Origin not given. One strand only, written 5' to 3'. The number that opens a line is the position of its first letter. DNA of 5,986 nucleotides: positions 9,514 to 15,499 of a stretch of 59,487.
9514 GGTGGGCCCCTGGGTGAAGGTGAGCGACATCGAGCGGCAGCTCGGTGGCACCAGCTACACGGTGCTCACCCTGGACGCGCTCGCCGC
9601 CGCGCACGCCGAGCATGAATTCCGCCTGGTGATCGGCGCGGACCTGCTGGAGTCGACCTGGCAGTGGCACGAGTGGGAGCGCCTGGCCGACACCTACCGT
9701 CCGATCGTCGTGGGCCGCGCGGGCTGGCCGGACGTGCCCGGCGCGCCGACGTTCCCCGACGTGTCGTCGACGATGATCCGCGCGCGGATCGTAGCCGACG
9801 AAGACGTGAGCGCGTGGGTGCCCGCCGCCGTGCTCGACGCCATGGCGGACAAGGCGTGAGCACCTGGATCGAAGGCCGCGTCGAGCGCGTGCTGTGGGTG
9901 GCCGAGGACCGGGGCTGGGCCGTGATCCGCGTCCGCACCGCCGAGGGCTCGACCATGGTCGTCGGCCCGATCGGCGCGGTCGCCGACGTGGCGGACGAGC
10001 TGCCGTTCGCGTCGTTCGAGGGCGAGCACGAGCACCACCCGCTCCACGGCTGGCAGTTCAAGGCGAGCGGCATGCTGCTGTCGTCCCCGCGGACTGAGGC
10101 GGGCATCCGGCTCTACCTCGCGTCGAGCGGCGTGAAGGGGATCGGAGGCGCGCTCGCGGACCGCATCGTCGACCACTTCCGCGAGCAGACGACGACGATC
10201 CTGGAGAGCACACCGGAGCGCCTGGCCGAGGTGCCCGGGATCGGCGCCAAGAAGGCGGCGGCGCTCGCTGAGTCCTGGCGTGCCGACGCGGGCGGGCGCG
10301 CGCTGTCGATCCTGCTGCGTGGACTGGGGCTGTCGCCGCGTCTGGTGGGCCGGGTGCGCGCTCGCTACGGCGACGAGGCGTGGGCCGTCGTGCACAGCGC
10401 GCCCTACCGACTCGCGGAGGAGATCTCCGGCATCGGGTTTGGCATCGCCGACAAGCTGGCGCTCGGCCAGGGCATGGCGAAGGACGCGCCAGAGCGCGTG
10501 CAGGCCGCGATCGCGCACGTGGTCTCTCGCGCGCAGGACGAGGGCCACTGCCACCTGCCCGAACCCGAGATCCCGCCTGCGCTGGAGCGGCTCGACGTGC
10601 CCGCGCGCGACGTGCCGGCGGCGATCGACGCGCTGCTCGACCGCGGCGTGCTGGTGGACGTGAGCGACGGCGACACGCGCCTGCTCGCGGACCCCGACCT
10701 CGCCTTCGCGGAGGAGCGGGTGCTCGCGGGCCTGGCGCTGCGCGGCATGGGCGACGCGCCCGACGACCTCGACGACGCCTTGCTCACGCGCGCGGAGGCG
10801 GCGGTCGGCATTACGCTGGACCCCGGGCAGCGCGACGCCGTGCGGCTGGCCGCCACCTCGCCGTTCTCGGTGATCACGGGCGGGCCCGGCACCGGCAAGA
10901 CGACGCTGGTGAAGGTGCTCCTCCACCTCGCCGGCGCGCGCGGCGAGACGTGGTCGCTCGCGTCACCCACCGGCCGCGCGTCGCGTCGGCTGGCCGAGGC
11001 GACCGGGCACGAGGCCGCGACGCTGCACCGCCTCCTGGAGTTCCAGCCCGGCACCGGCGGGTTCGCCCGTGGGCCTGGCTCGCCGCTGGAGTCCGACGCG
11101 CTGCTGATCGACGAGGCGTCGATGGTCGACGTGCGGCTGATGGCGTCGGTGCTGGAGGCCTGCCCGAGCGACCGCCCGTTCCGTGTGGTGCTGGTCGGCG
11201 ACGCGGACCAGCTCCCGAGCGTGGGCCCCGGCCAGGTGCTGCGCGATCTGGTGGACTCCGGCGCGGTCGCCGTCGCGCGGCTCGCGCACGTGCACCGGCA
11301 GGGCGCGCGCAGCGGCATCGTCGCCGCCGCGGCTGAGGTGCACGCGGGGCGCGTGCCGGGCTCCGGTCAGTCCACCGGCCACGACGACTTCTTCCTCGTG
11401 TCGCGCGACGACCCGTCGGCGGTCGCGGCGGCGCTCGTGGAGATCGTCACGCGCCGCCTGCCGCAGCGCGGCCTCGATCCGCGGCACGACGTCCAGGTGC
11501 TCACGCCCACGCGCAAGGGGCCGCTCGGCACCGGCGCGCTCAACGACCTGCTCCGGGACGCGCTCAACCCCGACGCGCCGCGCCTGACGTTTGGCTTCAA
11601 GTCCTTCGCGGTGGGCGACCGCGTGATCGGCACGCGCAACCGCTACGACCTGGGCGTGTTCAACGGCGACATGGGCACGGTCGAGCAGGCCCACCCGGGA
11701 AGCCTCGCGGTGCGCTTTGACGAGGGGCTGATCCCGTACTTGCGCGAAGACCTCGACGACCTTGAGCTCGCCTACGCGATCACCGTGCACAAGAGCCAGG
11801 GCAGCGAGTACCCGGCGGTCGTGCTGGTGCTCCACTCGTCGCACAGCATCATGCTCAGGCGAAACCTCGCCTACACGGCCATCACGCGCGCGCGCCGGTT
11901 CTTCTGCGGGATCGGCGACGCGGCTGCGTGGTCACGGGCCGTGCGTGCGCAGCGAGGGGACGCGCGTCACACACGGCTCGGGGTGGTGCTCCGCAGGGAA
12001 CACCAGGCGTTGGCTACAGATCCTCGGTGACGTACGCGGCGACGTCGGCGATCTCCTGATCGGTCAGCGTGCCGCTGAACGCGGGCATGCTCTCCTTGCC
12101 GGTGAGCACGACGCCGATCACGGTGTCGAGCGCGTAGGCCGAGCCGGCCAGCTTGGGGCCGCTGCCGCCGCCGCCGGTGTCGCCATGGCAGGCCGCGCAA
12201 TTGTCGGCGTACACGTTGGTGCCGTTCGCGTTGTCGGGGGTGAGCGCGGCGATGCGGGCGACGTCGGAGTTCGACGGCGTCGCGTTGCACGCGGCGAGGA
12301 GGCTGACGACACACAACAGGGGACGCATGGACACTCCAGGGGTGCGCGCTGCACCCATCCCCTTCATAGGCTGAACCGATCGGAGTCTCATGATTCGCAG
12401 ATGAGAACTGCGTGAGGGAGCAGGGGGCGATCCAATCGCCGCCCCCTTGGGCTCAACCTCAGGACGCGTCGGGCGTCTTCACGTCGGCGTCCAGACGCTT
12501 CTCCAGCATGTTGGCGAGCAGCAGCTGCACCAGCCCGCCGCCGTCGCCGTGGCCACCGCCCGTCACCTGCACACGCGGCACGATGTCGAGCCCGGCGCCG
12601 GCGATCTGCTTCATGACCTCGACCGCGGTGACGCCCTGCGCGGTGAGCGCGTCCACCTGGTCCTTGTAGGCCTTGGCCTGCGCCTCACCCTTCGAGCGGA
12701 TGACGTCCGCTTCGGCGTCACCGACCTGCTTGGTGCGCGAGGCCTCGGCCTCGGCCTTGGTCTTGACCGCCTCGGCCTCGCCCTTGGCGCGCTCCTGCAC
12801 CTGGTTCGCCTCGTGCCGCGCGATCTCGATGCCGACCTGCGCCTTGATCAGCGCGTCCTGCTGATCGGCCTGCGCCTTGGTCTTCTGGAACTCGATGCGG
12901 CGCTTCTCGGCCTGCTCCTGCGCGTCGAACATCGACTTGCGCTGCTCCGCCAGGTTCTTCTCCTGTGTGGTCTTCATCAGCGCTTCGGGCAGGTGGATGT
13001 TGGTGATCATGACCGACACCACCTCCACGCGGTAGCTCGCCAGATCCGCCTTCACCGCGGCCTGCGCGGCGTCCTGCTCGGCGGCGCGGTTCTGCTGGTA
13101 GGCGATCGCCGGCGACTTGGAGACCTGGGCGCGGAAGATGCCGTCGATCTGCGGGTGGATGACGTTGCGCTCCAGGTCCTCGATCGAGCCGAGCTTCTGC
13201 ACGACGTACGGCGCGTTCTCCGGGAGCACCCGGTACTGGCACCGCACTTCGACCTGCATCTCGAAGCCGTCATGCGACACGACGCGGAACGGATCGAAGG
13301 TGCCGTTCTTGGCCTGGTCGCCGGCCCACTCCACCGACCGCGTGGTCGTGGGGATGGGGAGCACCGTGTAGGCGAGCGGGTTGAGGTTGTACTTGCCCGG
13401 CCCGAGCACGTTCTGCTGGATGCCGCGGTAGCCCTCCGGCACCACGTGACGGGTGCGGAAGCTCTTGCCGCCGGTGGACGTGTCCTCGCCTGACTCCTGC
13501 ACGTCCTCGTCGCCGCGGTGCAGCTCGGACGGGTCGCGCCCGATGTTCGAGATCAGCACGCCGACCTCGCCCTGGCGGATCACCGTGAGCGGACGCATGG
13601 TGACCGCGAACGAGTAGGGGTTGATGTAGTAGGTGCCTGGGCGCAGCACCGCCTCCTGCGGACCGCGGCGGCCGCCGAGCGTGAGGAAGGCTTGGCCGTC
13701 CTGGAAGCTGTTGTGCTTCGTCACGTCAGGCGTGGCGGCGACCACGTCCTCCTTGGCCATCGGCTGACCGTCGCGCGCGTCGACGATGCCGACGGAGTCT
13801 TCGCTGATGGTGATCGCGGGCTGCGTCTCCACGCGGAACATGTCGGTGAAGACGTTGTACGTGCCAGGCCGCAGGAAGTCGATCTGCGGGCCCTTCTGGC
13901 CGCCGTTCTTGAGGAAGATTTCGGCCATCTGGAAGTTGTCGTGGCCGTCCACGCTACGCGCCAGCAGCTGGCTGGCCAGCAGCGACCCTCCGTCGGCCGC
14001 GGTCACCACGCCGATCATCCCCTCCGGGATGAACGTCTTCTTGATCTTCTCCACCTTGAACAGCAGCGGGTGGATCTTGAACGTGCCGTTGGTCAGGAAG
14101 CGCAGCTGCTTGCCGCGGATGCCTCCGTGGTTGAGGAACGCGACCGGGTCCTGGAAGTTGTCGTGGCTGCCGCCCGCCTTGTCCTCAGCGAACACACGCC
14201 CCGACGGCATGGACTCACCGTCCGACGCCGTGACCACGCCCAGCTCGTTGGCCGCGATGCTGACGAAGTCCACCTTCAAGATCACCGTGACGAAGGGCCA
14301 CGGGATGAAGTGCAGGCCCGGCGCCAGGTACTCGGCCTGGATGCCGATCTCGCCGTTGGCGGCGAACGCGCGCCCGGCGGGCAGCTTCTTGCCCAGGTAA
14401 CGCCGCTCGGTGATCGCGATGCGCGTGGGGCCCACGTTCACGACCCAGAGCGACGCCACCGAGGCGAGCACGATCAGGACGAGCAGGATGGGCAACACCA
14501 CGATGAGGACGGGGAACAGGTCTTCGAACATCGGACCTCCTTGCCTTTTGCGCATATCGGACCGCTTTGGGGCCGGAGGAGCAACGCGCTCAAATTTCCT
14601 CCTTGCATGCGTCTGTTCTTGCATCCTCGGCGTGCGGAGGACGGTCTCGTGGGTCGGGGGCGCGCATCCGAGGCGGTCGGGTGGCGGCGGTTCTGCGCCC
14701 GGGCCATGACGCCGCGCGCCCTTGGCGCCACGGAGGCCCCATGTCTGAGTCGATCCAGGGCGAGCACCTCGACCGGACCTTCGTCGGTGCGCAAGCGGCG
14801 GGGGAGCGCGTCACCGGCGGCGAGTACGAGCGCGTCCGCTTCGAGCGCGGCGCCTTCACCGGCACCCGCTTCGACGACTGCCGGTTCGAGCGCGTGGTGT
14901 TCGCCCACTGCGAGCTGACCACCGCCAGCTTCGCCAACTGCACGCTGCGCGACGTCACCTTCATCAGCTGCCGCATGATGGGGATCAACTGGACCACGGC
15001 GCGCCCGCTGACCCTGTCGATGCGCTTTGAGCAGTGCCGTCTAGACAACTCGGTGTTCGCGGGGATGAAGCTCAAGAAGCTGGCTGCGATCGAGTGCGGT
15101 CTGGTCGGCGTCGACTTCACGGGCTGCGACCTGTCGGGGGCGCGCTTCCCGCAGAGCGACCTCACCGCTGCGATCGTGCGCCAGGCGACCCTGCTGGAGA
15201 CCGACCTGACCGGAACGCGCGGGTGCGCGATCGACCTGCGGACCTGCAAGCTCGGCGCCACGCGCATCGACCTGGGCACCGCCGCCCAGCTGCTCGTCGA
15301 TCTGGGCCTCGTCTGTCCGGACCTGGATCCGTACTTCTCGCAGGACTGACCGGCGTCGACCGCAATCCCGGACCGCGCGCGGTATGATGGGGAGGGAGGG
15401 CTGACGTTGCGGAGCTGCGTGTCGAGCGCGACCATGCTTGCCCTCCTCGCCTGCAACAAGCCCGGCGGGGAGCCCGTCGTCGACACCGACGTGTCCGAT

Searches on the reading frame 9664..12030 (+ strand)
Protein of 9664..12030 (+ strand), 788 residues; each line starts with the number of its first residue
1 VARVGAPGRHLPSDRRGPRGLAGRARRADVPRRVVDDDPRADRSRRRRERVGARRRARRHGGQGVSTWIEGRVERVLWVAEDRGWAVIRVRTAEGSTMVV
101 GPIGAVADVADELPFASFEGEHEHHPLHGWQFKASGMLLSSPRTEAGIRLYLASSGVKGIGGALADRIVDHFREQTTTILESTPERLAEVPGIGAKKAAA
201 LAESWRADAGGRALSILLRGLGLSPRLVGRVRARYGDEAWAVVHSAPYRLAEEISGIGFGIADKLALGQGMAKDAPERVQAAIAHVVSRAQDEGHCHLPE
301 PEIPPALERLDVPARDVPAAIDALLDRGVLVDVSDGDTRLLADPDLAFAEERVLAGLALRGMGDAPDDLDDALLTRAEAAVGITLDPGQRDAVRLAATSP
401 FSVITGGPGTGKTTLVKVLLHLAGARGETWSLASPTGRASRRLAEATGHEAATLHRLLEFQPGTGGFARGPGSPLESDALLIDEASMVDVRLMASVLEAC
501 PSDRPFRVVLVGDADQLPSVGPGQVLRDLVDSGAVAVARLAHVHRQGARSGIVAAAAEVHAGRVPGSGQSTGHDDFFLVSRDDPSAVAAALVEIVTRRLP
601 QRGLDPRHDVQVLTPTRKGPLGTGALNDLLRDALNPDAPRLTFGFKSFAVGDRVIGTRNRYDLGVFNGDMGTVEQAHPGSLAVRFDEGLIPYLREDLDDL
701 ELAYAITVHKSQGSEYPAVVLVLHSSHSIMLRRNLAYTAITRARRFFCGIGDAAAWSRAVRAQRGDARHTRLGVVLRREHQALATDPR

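Call 6: search_protein_families(library=pfam, proteins=[window:9664-12030:+], max_evalue=0.001)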
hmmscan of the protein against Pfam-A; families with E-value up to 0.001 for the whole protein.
window:9664-12030:+ (788 aa): 11 families
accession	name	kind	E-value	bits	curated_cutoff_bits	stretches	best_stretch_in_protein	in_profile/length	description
PF13604.12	AAA_30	-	1.4e-40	139.5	27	1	385-565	2-174/191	AAA domain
PF13245.12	AAA_19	-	8.2e-37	126.8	25.1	1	389-522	1-134/134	AAA domain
PF14490.11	HHH_RecD2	-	2.6e-29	101.4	27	1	212-296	6-91/92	ATP-dependent RecD2 DNA helicase HHH domain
PF13538.12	UvrD_C_2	-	1.2e-15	57.5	27.4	1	702-744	1-46/52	UvrD-like helicase C-terminal domain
PF18335.7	SH3_13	-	6.5e-15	55.1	41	1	626-684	1-64/65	ATP-dependent RecD-like DNA helicase SH3 domain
PF01443.25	Viral_helicase1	-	4.2e-11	43.5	21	1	694-745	169-222/228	Viral superfamily 1 RNA helicase core domain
PF14520.12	HHH_5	-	3.4e-09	37.5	27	1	156-206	6-56/57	Helix-hairpin-helix domain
PF13086.12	AAA_11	-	3.1e-08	34.1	27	0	385-423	2-41/257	AAA domain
PF23139.1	OB_YrrC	-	5.4e-08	33.1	27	1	69-137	4-71/76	ATP-dependent DNA helicase YrrC, OB-fold domain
PF13401.12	AAA_22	-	0.00018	22.3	27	1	400-514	6-124/130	AAA domain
PF00633.29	HHH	-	0.00036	20.7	24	0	183-203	9-29/30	Helix-hairpin-helix motif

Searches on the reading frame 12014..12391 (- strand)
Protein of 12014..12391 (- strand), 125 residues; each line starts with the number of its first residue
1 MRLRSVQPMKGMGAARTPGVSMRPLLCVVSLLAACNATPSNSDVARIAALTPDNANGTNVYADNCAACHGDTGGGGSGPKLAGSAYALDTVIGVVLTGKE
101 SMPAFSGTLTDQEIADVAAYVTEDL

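Call 67: search_protein_families(library=pfam, proteins=[window:12014-12391:-], max_evalue=0.0001)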
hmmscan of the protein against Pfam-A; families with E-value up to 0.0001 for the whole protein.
window:12014-12391:- (125 aa): 2 families
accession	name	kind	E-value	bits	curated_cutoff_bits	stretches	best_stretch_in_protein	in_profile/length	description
PF13442.11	Cytochrome_CBB3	-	2e-18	66.9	27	1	53-121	2-68/68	Cytochrome C oxidase, cbb3-type, subunit III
PF00034.26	Cytochrom_C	-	2.6e-10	41.9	21.3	1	55-121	2-86/90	Cytochrome c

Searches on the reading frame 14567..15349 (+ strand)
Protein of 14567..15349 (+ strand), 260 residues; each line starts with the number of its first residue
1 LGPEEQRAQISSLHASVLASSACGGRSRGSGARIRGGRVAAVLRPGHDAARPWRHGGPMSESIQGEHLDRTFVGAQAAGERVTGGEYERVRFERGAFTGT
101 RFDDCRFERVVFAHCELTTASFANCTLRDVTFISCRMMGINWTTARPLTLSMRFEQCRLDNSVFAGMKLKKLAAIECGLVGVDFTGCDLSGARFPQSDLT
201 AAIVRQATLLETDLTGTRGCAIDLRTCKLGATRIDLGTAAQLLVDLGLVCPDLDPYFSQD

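Call 6: search_protein_families(library=pfam, proteins=[window:14567-15349:+], max_evalue=0.001)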
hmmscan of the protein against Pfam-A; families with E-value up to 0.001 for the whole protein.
window:14567-15349:+ (260 aa): 4 families
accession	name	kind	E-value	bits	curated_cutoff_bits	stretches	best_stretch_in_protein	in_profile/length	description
PF13599.13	Pentapeptide_4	-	5.6e-23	81.2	38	2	88-145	4-61/78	Pentapeptide repeat region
PF00805.28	Pentapeptide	-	2.9e-14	52.7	20.2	1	179-216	3-40/40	Pentapeptide repeats (8 copies)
PF13576.12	Pentapeptide_3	-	2.1e-11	44.3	27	0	88-118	13-45/48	Pentapeptide repeats (9 copies)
PF23894.2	LD_SV2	-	8.9e-08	32.8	29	1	86-138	36-88/92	SV2A/B/C luminal domain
